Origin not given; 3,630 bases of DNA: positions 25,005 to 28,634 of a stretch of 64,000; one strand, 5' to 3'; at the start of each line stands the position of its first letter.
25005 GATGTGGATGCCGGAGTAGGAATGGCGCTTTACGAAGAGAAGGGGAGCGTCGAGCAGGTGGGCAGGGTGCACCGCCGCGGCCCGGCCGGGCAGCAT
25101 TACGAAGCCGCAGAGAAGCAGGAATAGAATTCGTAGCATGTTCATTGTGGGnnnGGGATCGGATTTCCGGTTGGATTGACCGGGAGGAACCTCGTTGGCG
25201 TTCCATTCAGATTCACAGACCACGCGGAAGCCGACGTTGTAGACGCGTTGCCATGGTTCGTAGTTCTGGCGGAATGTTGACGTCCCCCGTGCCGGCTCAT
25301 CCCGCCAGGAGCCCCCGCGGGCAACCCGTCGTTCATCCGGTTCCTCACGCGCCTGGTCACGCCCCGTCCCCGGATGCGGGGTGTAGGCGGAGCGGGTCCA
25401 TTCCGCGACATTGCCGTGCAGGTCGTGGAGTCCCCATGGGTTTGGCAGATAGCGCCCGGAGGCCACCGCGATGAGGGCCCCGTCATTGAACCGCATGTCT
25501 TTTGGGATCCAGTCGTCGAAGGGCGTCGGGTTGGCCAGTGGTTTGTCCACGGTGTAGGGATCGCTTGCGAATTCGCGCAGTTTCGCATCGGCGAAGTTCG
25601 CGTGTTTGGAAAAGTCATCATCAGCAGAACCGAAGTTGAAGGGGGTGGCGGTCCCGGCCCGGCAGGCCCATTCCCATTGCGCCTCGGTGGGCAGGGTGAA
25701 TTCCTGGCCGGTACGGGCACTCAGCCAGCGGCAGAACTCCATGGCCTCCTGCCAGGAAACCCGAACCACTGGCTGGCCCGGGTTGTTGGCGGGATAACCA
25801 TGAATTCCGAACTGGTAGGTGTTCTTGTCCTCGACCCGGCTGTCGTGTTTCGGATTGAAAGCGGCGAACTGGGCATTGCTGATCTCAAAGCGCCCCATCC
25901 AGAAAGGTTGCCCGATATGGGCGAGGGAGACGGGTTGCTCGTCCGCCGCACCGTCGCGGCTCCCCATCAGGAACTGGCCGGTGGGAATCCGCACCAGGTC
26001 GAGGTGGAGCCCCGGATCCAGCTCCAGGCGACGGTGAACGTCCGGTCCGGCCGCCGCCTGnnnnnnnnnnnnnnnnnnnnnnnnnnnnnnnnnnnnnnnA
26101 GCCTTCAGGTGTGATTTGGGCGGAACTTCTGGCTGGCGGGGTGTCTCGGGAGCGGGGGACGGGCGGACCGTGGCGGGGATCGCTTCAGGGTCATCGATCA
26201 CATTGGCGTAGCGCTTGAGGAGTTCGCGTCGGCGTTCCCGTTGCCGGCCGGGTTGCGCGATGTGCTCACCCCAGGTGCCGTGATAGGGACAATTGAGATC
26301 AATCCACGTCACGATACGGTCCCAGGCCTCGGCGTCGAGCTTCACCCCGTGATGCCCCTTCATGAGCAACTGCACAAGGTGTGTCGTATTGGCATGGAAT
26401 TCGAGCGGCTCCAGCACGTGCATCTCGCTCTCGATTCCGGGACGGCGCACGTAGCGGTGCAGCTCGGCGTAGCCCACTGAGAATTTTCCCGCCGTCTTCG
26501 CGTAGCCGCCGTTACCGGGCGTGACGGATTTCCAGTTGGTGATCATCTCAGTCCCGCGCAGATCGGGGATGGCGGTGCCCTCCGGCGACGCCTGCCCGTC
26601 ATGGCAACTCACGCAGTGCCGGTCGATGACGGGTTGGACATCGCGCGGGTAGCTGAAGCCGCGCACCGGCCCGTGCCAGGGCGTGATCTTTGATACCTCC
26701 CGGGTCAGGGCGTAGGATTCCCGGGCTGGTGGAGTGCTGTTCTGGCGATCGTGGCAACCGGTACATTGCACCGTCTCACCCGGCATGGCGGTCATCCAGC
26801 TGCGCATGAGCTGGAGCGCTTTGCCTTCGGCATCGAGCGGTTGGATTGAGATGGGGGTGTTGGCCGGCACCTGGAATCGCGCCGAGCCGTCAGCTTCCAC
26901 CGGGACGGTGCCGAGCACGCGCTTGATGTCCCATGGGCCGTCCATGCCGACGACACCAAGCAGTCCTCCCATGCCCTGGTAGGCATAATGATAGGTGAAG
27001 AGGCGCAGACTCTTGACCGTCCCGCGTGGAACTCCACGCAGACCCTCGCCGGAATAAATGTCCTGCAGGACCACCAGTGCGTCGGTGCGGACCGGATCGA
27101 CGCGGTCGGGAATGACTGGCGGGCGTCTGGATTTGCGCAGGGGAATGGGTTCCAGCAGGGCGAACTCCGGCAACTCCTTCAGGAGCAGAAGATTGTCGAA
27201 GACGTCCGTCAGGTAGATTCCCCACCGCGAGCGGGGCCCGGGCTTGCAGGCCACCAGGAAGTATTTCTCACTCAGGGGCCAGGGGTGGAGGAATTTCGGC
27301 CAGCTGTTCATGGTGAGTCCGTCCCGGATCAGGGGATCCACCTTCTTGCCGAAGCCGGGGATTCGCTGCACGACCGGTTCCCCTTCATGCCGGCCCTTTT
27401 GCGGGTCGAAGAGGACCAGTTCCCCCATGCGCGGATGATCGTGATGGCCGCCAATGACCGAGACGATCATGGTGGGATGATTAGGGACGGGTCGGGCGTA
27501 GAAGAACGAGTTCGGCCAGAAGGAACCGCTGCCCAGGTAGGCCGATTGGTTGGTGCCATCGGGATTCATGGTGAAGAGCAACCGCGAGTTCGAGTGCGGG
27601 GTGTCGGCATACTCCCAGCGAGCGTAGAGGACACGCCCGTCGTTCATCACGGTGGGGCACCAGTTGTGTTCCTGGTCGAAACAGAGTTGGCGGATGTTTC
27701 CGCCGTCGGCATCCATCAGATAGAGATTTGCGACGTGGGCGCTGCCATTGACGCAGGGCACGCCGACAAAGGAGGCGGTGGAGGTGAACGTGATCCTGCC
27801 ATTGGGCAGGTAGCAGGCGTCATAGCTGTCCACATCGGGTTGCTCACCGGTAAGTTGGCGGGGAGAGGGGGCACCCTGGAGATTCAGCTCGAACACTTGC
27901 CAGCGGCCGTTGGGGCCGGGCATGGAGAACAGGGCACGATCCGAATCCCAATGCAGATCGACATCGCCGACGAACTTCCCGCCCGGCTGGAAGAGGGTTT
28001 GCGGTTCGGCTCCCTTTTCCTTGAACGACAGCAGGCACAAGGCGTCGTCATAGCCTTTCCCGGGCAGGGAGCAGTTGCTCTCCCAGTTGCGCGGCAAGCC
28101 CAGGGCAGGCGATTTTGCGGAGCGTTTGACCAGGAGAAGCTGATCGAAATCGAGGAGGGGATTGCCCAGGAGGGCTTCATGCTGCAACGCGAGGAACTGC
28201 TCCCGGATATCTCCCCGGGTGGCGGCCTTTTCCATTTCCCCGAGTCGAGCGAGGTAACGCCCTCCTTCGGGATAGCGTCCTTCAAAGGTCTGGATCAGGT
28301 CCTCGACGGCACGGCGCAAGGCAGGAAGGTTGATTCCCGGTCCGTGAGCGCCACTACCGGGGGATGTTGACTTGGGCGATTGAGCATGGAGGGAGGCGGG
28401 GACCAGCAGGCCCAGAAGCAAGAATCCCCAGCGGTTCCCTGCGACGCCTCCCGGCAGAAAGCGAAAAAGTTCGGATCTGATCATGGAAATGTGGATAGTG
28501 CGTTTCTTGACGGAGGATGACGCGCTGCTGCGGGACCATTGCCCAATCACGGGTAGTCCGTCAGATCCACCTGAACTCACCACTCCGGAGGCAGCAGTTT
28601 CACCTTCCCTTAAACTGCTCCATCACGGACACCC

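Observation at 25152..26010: FGE-sulfatase (SUMF1/EgtB/PvdO-type) domain fused to a haem c propeller protein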

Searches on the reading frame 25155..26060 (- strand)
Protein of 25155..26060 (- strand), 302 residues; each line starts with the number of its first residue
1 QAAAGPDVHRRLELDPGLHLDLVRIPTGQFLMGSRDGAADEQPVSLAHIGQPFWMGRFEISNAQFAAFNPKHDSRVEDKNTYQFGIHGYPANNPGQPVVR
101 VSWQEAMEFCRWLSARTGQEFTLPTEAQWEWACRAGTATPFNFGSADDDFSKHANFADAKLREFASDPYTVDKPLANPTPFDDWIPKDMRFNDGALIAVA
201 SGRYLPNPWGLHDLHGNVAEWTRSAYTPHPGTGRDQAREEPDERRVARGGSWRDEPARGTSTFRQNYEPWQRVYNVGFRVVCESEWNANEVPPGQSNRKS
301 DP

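Call 5: search_solved_structures(query=window:25155-26060:-, max_evalue=0.001, show_alignments=4)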
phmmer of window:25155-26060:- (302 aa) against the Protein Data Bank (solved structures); distinct sequences matched with E-value up to 0.001: 24.
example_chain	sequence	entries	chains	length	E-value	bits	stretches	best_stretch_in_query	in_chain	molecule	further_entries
5hha_A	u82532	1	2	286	6.3e-22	81.7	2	21-158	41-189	PvdO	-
9ots_A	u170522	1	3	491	5.5e-18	68.7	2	192-286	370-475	Por secretion system protein porK/gldK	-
9mzu_A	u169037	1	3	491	5.6e-18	68.7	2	192-293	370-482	PorK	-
9myj_B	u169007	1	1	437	1.5e-17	67.2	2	192-282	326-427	Lipoprotein, putative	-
9p6h_B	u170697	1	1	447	1.6e-17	67.2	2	192-282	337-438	Lipoprotein, putative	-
7spq_A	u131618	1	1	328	6.3e-16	61.9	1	53-151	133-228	Serine/threonine kinase ToxD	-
31dc_A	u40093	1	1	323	2.3e-13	53.5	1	92-139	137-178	Formylglycine-generating enzyme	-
1y1e_X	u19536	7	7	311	3.2e-13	53.1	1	92-139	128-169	C-alpha-formyglycine-generating enzyme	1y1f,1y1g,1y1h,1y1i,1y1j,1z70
2aft_X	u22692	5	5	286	3.4e-13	53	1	92-139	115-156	Sulfatase modifying factor 1 | Sulfatase-modifying factor 1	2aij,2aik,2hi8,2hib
5ssy_A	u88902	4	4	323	3.4e-13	53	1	92-281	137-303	Formylglycine-generating enzyme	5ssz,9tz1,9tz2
2afy_X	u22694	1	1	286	3.5e-13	52.9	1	92-139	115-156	Sulfatase modifying factor 1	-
2aii_X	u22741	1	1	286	4.6e-13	52.5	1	92-281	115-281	Sulfatase modifying factor 1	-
5ssx_A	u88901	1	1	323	9.6e-13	51.5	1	92-281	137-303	Formylglycine-generating enzyme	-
6s07_A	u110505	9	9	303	2.1e-12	50.4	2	92-137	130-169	Formylglycine-generating enzyme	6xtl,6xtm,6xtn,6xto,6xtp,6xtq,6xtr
8aru_A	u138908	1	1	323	2.5e-12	50.1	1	92-281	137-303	Formylglycine-generating enzyme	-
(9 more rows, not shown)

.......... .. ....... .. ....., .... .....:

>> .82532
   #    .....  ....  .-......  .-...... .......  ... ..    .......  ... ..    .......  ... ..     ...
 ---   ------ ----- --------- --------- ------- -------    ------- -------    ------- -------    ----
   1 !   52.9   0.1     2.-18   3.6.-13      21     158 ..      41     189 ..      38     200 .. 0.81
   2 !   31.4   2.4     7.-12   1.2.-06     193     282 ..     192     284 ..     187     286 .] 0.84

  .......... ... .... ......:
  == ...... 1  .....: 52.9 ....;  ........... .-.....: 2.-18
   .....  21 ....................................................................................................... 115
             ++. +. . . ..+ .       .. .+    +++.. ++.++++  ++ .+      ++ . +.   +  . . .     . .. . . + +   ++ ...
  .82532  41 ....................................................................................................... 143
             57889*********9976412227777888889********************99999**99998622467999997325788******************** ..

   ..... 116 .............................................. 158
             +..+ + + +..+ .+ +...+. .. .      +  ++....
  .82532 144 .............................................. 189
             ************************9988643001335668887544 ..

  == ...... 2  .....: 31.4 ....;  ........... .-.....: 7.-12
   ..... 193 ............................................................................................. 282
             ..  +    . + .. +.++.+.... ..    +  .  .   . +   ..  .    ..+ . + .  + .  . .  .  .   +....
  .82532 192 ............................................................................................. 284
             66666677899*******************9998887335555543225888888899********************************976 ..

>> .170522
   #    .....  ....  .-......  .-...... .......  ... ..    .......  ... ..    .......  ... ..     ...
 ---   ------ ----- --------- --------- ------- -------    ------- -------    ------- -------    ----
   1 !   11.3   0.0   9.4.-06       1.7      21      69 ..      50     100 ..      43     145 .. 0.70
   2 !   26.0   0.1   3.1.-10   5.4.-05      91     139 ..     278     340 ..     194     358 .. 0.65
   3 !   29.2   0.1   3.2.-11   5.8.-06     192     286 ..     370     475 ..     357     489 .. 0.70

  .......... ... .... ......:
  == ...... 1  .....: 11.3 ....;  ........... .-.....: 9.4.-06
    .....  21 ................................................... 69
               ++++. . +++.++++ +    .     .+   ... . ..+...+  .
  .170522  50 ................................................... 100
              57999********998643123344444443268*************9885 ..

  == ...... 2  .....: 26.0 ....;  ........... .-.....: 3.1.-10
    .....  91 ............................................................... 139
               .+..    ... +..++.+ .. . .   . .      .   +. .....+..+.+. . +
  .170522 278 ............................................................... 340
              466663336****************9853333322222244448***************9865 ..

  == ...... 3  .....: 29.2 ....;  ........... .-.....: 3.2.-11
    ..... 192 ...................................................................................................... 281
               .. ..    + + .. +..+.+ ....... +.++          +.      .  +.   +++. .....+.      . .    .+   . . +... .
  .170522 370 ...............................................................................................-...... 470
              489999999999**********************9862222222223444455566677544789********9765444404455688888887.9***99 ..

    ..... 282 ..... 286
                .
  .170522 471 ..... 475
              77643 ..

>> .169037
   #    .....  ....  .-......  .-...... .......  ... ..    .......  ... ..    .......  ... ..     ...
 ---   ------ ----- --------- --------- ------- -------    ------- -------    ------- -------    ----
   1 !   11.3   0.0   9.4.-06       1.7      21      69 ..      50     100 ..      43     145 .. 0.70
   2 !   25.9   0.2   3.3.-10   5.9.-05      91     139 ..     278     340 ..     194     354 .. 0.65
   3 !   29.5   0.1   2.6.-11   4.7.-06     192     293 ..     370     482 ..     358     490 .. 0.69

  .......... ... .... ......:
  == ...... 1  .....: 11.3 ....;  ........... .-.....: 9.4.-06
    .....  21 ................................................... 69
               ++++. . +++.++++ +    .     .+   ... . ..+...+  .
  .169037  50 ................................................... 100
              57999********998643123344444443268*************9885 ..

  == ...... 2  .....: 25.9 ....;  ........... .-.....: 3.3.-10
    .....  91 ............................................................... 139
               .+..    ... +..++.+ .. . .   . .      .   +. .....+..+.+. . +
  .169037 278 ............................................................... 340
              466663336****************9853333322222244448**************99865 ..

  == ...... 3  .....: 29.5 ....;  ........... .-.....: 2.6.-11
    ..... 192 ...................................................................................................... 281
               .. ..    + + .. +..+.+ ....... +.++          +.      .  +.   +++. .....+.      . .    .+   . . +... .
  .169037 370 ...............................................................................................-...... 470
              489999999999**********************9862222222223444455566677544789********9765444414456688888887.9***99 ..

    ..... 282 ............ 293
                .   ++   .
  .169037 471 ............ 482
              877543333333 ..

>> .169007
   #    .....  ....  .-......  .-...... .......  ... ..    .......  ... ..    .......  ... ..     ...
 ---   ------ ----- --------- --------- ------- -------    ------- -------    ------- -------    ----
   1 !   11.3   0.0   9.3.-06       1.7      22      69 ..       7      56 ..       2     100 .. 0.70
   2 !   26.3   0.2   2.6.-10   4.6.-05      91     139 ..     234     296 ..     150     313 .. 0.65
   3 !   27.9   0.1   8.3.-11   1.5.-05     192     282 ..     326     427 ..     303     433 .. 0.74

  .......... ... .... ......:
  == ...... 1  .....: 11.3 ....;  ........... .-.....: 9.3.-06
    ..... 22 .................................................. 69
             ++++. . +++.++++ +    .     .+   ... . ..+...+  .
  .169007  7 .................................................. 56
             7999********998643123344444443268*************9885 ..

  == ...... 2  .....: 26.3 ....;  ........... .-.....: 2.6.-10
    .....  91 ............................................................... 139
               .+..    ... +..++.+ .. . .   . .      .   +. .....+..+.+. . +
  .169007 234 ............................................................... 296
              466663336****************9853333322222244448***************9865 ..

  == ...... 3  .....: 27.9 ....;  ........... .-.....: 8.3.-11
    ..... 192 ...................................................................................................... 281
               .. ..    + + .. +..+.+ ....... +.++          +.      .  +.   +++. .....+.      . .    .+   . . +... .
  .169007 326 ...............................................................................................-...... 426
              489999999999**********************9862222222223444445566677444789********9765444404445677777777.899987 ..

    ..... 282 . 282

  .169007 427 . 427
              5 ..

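Call 33: predict_structure(alignment_id=A2)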
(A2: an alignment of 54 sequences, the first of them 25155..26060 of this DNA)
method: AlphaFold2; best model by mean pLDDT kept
length: 302 residues; sequences in the alignment: 54
mean_pLDDT: 75.9   pTM: 0.82
mean pLDDT of the five models: 75.9, 74.3, 69.8, 68.2, 68.2
residues with pLDDT >= 90: 101; 70-90: 87; 50-70: 88; < 50: 26
segments of 3 or more residues with pLDDT < 50: 1-4, 79-88, 253-257, 296-301
pLDDT, mean of each block of 10 residues (from residue 1): 61 94 92 77 85 95 97 72 44 87 97 95 93 70 66 68 56 59 60 75 85 82 85 58 80 48 80 91 78 51 51
secondary structure, 60 per line:
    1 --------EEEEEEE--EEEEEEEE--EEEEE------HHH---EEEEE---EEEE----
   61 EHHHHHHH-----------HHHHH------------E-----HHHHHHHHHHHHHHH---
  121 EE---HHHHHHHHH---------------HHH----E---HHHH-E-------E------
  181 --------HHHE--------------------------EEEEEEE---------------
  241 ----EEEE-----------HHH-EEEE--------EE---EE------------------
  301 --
elements in order: E9-15 E18-25 E28-32 E45-49 E53-56 H62-68 H80-84 H103-117 H126-134 H161-164 E219-225 E245-248 E264-267

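Call 36: fold_search(model_id=the predicted structure, library=pdb)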
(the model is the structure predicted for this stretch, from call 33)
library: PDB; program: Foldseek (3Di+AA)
matches with E <= 10: 180; with E <= 0.001: 86
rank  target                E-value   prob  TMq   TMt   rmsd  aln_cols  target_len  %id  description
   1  5hha_B                2.6e-17  1.00  0.67  0.74   5.4       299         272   25  Structure of PvdO from Pseudomonas aeruginosa (released 2017-01-18)
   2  5hha_A                1.4e-16  1.00  0.66  0.76   4.6       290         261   26  Structure of PvdO from Pseudomonas aeruginosa (released 2017-01-18)
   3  1y1h_X                4.9e-14  1.00  0.59  0.64   5.4       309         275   23  human formylglycine generating enzyme, oxidised Cys refined as hydroperoxide (released 2005-05-31)
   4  5ssy                  6.6e-14  1.00  0.59  0.64   5.5       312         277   23  Crystal Structure of human formylglycine generating enzyme (released 2023-08-23)
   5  1y1j_X                8.3e-14  1.00  0.58  0.63   5.5       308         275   23  human formylglycine generating enzyme, sulfonic acid/desulfurated form (released 2005-05-31)
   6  1z70_X                8.8e-14  1.00  0.58  0.63   5.6       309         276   22  1.15A resolution structure of the formylglycine generating enzyme FGE (released 2005-07-22)
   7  6xtp_A                8.8e-14  1.00  0.56  0.57   6.5       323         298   23  Crystal structure reveals non-coordinative binding of O2 to the copper center of the formylglycine-generating enzyme - (released 2021-01-27)
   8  8aru_A                1.1e-13  1.00  0.58  0.63   5.4       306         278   23  Crystal Structure of human formylglycine generating enzyme (released 2023-08-23)
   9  2aii_X                1.3e-13  1.00  0.59  0.64   5.4       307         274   23  wild-type Formylglycine generating enzyme reacted with iodoacetamide (released 2005-12-13)
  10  2afy_X                1.4e-13  1.00  0.59  0.64   5.4       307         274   23  Formylglycine generating enzyme C341S mutant (released 2005-12-13)
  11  2q17_E                1.4e-13  1.00  0.57  0.59   6.1       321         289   24  Formylglycine Generating Enzyme from Streptomyces coelicolor (released 2008-04-01)
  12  5ssx_A                1.5e-13  1.00  0.57  0.62   6.1       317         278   22  Crystal Structure human formylglycine generating enzyme E130D mutant (released 2023-08-23)
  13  2q17_C                2.5e-13  1.00  0.57  0.59   5.6       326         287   23  Formylglycine Generating Enzyme from Streptomyces coelicolor (released 2008-04-01)
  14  5nyy                  2.7e-13  1.00  0.59  0.63   5.3       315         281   22  Formylglycine generating enzyme from T. curvata in complex with Cd(II) (released 2017-06-07)
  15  5ssz                  2.7e-13  1.00  0.59  0.64   5.5       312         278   23  Crystal Structure of wild-type human formylglycine generating enzyme bound to Cu(I) (released 2023-08-23)
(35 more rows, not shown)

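Call 42: find_related_loci(query=A2, collection=genome_contigs, flank=10000)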
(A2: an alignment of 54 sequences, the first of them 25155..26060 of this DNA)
Query A2 (302 aa) in genome_contigs; peptide patterns used: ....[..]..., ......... (x = any residue, [..] = any of these).
599 stretches matched a pattern (row limit reached: there are more); 328 encode a relative of the query (tblastn E <= 1e-3); the best 80 are kept; 80 distinct loci.
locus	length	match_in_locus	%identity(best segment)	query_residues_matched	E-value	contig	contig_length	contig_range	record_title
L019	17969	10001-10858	62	1-285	8e-121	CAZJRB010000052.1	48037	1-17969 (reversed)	MAG TPA_asm: uncultured Planctomycetaceae bacterium isolate binchicken_co334_128 genome assembly, contig: NODE_1108_leng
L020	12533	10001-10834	64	5-285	5e-121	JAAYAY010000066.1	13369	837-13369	MAG: Planctomycetaceae bacterium isolate AS06rmzACSIP_219 108767_AS06, whole genome shotgun sequence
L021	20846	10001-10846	61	1-285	3e-120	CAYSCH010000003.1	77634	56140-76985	MAG TPA_asm: uncultured Planctomycetaceae bacterium isolate SRP263991_co4_486 genome assembly, contig: NODE_214_length_7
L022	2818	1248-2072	62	1-287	4e-124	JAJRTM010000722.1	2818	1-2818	MAG: Planctomycetota bacterium isolate Dive96_bin1.64 k141_3690067, whole genome shotgun sequence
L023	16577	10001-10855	61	1-284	9e-119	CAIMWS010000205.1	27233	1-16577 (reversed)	MAG: uncultured Verrucomicrobia bacterium isolate LaPlata_bin-2736 genome assembly, contig: bin-2736:205/561, whole geno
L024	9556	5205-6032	63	8-282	2e-117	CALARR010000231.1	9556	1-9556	MAG TPA_asm: uncultured Planctomycetales bacterium isolate SRR3330210_bin.80_CONCOCT_v1.1_MAG genome assembly, contig: E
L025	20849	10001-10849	62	4-285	2e-116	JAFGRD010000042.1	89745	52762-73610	MAG: Pirellulales bacterium isolate Zod_Metabat.813 k87_2835279, whole genome shotgun sequence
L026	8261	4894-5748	61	1-284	8e-116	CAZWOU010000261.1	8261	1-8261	MAG TPA_asm: uncultured Pirellulaceae bacterium isolate SRP308112_co1_334 genome assembly, contig: NODE_16794_length_826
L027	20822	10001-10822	60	10-282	6e-115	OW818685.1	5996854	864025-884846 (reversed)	metagenome genome assembly, chromosome: 1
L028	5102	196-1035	61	4-283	6e-114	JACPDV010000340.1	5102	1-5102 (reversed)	MAG: Armatimonadetes bacterium isolate NC_groundwater_318_Ag_B-0.1um_71_9 GD18-4_B1_scaffold_578567, whole genome shotgu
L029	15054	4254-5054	63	12-283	6e-113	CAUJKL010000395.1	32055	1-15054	MAG: Planctomycetota bacterium isolate KLAP164 genome assembly, contig: KLAP164_66242, whole genome shotgun sequence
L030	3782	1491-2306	59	10-285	5e-114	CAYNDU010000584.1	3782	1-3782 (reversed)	MAG TPA_asm: uncultured Pirellulaceae bacterium isolate binchicken_co275_71 genome assembly, contig: NODE_50617_length_3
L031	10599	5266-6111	61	5-285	4e-112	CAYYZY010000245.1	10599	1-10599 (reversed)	MAG TPA_asm: uncultured Planctomycetaceae bacterium isolate binchicken_co17_8 genome assembly, contig: NODE_13425_length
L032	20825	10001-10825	60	10-283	2e-111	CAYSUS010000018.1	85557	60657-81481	MAG TPA_asm: uncultured Pirellulales bacterium isolate SRP141376_co4_16 genome assembly, contig: NODE_444_length_85557_c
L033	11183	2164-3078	58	1-299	4e-111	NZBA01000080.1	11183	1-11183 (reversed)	MAG: Planctomycetota bacterium isolate ARS15 MHASMcontig_427456, whole genome shotgun sequence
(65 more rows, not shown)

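Call 90: search_protein_representatives(protein=window:25155-26060:-)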
Query: 302 residues. Proteins with E-value up to 0.001 (for the whole library): 147258; up to 1e-10: 74484; up to 1e-30: 2845. The best 150 are listed.
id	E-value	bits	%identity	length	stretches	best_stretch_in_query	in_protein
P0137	2.9e-172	589.0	36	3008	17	20-281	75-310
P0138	1.1e-157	541.1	44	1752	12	13-162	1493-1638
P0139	9.9e-145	498.5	41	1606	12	12-145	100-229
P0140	1.0e-119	416.3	38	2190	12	80-146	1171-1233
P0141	6.8e-119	413.5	39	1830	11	95-287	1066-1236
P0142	4.7e-117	407.5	43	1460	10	18-145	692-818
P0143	1.2e-115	402.9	62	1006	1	1-283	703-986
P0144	6.9e-115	400.4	37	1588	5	36-281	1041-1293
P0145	8.8e-112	390.2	36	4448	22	93-139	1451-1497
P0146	3.6e-111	388.2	41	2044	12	19-147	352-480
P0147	1.6e-109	382.7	39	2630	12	20-137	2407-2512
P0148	2.7e-108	378.7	41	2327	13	91-160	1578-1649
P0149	2.7e-106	372.1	40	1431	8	12-156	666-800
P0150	5.3e-106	371.2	41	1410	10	16-145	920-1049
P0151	8.8e-102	357.3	32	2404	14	16-154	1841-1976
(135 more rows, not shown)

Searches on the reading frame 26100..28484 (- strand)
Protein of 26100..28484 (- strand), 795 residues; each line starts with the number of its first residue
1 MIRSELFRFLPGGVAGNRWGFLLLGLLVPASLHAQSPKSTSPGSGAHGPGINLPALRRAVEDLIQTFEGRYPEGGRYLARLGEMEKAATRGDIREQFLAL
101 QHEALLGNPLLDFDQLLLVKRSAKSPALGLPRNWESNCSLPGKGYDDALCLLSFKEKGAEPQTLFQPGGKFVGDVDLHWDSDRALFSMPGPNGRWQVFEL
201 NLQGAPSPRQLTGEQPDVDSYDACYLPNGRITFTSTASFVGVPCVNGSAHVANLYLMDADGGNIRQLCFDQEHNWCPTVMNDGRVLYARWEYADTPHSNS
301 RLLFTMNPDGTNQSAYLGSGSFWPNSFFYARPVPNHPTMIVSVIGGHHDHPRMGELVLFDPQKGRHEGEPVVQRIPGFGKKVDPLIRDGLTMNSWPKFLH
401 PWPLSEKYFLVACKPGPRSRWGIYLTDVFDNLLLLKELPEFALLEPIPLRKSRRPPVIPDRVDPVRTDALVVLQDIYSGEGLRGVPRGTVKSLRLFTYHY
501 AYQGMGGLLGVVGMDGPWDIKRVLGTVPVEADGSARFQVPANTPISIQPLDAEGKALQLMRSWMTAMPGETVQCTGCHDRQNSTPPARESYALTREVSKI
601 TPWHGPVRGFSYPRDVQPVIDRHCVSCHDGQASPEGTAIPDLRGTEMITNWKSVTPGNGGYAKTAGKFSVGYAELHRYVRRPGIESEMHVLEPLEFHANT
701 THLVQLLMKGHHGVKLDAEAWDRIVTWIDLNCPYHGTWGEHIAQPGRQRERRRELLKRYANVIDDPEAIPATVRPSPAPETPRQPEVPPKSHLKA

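Call 47: search_solved_structures(query=window:26100-28484:-, max_evalue=0.01, show_alignments=1)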
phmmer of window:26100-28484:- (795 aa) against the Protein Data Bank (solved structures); distinct sequences matched with E-value up to 0.01: 1.
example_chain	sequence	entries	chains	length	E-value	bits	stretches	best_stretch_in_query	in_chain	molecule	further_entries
5c2v_A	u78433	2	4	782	0.0001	23.8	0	521-578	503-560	HYDRAZINE SYNTHASE ALPHA SUBUNIT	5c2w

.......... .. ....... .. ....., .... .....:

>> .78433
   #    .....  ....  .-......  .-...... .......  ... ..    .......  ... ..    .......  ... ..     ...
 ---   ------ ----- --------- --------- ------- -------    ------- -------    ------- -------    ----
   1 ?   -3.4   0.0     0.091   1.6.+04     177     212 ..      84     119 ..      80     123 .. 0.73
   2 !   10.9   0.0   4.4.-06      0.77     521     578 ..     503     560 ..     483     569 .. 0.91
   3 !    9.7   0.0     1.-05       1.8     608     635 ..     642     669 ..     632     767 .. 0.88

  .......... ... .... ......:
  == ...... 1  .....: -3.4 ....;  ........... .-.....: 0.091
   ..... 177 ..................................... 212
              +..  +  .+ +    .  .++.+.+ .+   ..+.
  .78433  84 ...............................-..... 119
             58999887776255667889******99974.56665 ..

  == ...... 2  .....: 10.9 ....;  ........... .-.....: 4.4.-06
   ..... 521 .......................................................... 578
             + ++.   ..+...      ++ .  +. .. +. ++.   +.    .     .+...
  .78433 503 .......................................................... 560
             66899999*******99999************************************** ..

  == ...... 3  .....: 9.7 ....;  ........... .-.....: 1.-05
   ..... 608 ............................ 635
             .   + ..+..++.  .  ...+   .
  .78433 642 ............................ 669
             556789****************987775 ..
